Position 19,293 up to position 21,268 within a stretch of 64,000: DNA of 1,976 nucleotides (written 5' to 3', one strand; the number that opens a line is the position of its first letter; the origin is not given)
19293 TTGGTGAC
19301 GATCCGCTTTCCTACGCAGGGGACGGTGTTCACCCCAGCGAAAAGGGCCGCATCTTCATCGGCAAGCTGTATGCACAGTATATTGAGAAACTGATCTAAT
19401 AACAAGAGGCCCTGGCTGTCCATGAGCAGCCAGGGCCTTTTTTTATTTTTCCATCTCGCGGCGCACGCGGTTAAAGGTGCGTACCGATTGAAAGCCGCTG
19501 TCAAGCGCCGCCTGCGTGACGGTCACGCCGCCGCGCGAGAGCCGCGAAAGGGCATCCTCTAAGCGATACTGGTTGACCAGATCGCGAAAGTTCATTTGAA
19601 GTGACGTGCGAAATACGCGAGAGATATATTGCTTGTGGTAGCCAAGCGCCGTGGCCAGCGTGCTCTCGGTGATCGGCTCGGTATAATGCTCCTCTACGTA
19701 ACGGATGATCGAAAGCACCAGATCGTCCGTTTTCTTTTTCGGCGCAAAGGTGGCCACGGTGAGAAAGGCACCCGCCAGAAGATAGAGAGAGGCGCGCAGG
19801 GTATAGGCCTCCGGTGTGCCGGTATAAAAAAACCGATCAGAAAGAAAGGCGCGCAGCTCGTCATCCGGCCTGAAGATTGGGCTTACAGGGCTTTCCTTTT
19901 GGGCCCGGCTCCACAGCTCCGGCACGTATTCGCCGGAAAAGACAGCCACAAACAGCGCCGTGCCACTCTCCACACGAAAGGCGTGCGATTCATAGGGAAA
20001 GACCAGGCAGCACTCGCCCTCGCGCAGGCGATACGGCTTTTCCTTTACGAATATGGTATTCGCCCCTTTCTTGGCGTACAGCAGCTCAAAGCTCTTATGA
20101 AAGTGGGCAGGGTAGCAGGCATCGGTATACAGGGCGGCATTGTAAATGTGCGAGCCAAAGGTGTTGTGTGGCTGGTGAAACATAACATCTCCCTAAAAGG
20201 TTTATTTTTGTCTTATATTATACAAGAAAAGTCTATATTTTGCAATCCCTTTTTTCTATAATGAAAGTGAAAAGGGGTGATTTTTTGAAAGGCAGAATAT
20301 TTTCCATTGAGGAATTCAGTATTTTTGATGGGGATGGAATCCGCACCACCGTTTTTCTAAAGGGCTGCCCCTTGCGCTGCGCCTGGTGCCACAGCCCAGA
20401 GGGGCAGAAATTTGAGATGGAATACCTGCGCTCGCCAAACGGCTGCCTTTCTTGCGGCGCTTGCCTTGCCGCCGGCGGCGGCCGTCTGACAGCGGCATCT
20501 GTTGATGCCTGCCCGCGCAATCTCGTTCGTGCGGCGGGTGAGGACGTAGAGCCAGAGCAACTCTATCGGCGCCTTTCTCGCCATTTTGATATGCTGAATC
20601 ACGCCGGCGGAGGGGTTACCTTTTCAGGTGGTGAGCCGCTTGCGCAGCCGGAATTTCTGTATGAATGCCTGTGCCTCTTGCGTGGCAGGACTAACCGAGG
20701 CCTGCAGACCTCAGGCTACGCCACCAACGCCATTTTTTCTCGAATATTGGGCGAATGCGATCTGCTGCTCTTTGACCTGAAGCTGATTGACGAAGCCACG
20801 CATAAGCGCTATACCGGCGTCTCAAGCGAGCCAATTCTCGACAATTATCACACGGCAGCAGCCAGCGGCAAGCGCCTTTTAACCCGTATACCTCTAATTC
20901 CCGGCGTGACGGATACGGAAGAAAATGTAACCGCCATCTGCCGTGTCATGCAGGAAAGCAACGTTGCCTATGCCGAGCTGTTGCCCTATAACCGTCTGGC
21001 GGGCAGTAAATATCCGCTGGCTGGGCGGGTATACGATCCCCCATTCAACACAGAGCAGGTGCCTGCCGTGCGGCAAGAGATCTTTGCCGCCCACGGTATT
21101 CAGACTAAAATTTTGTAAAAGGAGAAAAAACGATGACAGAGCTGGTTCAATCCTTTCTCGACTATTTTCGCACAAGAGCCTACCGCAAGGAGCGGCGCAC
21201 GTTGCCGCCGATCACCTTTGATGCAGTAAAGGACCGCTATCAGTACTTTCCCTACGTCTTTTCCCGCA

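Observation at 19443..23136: AraC / activase / unusually short glycyl radical enzyme locus of unknown chemistry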

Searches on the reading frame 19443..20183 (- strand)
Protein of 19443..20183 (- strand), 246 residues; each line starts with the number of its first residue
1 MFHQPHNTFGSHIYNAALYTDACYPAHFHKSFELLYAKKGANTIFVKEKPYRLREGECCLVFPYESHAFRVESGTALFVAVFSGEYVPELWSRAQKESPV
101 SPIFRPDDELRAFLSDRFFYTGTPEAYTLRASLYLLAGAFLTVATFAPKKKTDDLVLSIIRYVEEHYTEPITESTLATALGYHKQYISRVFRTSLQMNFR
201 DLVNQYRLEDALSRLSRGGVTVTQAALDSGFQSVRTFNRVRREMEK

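Call 3: search_protein_families(library=pfam, proteins=[window:19443-20183:-], max_evalue=0.01)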
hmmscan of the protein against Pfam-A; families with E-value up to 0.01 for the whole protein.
window:19443-20183:- (246 aa): 4 families
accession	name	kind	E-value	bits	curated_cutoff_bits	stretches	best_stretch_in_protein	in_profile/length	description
PF12833.13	HTH_18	-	5.7e-15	55.8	33.6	1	176-244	1-69/80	Helix-turn-helix domain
PF02311.25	AraC_binding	-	2.4e-12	47.2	21.1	1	17-115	9-110/135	AraC-like ligand binding domain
PF00165.29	HTH_AraC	-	8.5e-05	23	26.6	0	164-197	2-35/42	Bacterial regulatory helix-turn-helix proteins, AraC family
PF07883.17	Cupin_2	-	0.00015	21.9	27.2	1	25-78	12-66/70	Cupin domain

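Call 4: search_protein_families(library=ncbifam, proteins=[window:19443-20183:-], max_evalue=0.01)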
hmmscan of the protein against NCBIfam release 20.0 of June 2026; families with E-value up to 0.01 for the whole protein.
window:19443-20183:- (246 aa): 11 families
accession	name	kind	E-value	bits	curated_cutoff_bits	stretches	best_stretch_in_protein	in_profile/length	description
NF047455.1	TF_Staph_AryK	equivalog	6.7e-15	54.4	850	1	149-240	152-243/759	transcriptional regulator AryK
NF007584.0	PRK10219.1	equivalog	4.7e-11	43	174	1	153-243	4-95/107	superoxide response transcriptional regulator SoxS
NF010028.0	PRK13503.1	equivalog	1.8e-08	34.1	288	1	150-240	167-257/278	HTH-type transcriptional activator RhaS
NF047788.1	TransRegPocR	equivalog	5.6e-08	32.4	500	1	149-243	184-278/296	transcriptional regulator PocR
NF007693.0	PRK10371.1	equivalog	6.4e-07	28.9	253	1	151-237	195-281/309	transcriptional regulator MelR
NF033869.1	viru_reg_Rsp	equivalog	5.6e-06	25.1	400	1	153-237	145-230/701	AraC family transcriptional regulator Rsp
NF012144.2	ramA_TF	equivalog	4.4e-05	23.9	180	1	155-240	6-91/108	RamA family antibiotic efflux transcriptional regulator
TIGR02297.1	HpaA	equivalog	0.00046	19.5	274.65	0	17-93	29-106/287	4-hydroxyphenylacetate catabolism regulatory protein HpaA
NF006902.0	PRK09393.1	equivalog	0.00049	19.4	425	1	149-241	215-307/327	transcriptional regulator FtrA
NF041686.2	ant_diox_reg_AndR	equivalog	0.00058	19.6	350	1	153-242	216-307/321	anthranilate 1,2-dioxygenase regulatory protein AndR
NF012228.1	RobA_TF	equivalog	0.0078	15.7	380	0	157-240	6-89/286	MDR efflux pump AcrAB transcriptional activator RobA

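Call 67: search_solved_structures(query=window:19443-20183:-, max_evalue=0.001)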
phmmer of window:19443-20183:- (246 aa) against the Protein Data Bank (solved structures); distinct sequences matched with E-value up to 0.001: 3.
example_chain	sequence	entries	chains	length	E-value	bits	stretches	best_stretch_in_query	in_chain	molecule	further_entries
7w5w_J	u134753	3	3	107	2.5e-09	40.4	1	155-243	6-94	Regulatory protein SoxS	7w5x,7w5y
3oou_A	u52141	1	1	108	1.8e-05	27.8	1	154-239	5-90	Lin2118 protein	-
3mn2_A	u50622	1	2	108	0.00015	24.8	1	156-244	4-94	probable AraC family transcriptional regulator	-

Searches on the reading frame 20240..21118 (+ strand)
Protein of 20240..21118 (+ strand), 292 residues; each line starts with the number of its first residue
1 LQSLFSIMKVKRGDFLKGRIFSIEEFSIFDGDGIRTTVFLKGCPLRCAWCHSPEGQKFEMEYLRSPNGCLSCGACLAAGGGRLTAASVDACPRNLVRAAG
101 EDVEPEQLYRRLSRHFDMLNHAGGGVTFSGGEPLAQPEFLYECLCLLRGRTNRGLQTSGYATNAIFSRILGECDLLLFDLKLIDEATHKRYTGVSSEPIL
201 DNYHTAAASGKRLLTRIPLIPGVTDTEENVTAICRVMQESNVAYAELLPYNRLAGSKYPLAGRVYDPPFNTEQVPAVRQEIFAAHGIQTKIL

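Call 3: search_protein_families(library=pfam, proteins=[window:20240-21118:+], max_evalue=0.01)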
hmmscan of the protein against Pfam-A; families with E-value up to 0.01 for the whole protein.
window:20240-21118:+ (292 aa): 2 families
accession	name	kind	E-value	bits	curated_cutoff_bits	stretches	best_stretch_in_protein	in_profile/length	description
PF04055.27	Radical_SAM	-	8.1e-14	52.6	29.5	1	39-227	3-158/166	Radical SAM superfamily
PF13353.11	Fer4_12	-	1.8e-11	44.9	22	1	30-185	2-120/137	4Fe-4S single cluster domain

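Call 4: search_protein_families(library=ncbifam, proteins=[window:20240-21118:+], max_evalue=0.01)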
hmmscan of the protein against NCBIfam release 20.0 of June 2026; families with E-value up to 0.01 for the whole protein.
window:20240-21118:+ (292 aa): 17 families
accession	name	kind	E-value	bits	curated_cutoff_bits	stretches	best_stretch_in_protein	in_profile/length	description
TIGR02494.1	PFLE_PFLC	subfamily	1.1e-66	225.1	174.35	1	20-266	1-270/293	glycyl-radical enzyme activating protein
NF043069.1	T4HPD_activ_SAM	equivalog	1.4e-63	215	425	2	86-267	87-270/299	trans-4-hydroxy-L-proline dehydratase activase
NF048010.1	SfplDhtActHpsHDes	equivalog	6e-59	199.3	430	2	86-267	95-280/298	(2S)-3-sulfopropanediol dehydratase activating enzyme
NF033719.1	ind_deCO2_activ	equivalog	1.2e-54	185.7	425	2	84-265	92-273/302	indoleacetate decarboxylase activase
NF033717.2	HPDL_rSAM_activ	equivalog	4.5e-54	183.8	420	2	86-267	95-278/311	4-hydroxyphenylacetate decarboxylase activase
TIGR04395.1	cutC_activ_rSAM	equivalog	3.7e-51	174.2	360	2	88-265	95-277/309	choline TMA-lyase-activating enzyme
NF007483.0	PRK10076.1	equivalog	4.3e-47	160.7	326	1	17-266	21-262/292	[formate-C-acetyltransferase]-activating enzyme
NF048008.1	SfplDhtActHpfHKleb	equivalog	4.9e-45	154.2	500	2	86-265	90-273/308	(2S)-3-sulfopropanediol dehydratase activating enzyme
TIGR02493.1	PFLA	equivalog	1.8e-44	151.9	231.75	2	98-266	41-213/235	pyruvate formate-lyase-activating protein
TIGR04003.1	rSAM_BssD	equivalog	3e-39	135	496.45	2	21-79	4-62/314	[benzylsuccinate synthase]-activating enzyme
NF008356.0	PRK11145.1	equivalog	4.7e-31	107.9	375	2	99-266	47-218/246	pyruvate formate lyase 1-activating protein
TIGR04041.1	activase_YjjW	hypoth_equivalog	1.1e-26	93.9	250.2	1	20-242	4-229/276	YjjW family glycine radical enzyme activase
TIGR02495.1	NrdG2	equivalog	3.6e-13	49.3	131.15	2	99-245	43-188/193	anaerobic ribonucleoside-triphosphate reductase activating protein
TIGR02491.1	NrdG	equivalog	1.9e-10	40.9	126.1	1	20-60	2-42/154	anaerobic ribonucleoside-triphosphate reductase activating protein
TIGR04349.1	rSAM_QueE_gams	hypoth_equivalog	9.6e-06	25.4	300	0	37-52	21-38/210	7-carboxy-7-deazaguanine synthase QueE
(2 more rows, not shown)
